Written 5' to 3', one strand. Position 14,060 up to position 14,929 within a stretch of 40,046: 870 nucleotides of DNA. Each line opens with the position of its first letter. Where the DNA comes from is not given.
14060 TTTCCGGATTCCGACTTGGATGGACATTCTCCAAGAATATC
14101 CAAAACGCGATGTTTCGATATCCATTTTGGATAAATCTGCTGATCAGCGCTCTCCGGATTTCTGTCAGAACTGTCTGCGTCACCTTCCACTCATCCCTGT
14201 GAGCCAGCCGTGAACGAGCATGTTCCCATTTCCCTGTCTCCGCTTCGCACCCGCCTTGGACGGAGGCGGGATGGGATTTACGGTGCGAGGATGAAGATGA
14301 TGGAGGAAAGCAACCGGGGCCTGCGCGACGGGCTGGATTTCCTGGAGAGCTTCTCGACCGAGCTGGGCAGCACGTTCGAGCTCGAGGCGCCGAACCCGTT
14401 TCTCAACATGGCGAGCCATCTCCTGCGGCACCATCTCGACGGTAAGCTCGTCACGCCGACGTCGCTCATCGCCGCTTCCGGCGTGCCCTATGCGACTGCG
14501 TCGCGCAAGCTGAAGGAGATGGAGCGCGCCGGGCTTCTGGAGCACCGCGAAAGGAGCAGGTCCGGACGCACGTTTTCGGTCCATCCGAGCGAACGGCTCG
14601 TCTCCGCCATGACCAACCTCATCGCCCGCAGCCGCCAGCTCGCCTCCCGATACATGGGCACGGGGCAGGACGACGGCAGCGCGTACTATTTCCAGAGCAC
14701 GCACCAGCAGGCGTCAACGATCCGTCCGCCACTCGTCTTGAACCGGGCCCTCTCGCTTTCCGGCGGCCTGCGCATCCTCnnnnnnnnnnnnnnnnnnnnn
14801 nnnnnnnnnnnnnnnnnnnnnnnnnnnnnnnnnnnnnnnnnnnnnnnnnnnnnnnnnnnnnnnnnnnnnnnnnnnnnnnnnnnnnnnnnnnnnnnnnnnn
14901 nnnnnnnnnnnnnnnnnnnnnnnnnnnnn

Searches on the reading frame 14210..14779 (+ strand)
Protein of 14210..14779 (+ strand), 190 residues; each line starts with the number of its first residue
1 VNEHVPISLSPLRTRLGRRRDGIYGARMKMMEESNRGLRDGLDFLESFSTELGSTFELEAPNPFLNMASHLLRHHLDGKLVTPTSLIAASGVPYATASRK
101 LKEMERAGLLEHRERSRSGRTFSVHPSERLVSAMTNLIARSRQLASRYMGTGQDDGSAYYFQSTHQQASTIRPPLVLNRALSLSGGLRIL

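Call 75: search_protein_families(library=pfam, proteins=[window:14210-14779:+], max_evalue=1)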
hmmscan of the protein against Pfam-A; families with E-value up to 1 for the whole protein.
window:14210-14779:+ (190 aa): 10 families
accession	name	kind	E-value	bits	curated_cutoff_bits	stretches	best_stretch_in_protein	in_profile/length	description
PF12802.13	MarR_2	-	3e-05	24.5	27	1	74-120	16-60/61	MarR family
PF12840.13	HTH_20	-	0.00064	20.1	27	1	81-113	19-51/51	Helix-turn-helix domain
PF09339.16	HTH_IclR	-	0.0065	16.7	22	1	82-112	20-50/52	IclR helix-turn-helix domain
PF13545.12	HTH_Crp_2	-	0.0066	16.8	27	1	88-115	30-57/70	Crp-like helix-turn-helix domain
PF01978.25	TrmB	-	0.015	15.6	25.6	1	83-116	25-58/68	Sugar-specific transcriptional regulator TrmB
PF01047.28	MarR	-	0.062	13.6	24.6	1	84-120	21-57/59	MarR family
PF21248.3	SoFic-like_C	-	0.065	13.9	27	1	86-118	36-68/76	Protein adenylyltransferase SoFic-like, C-terminal domain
PF25213.1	HVO_A0261_N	-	0.08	13.3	35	1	76-115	20-59/86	HVO_A0261 N-terminal domain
PF01325.25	Fe_dep_repress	-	0.16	12.7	26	1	79-115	21-57/60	Iron dependent repressor, N-terminal DNA binding domain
PF13412.12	HTH_24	-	0.19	11.8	21.9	1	82-111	19-48/48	Winged helix-turn-helix DNA-binding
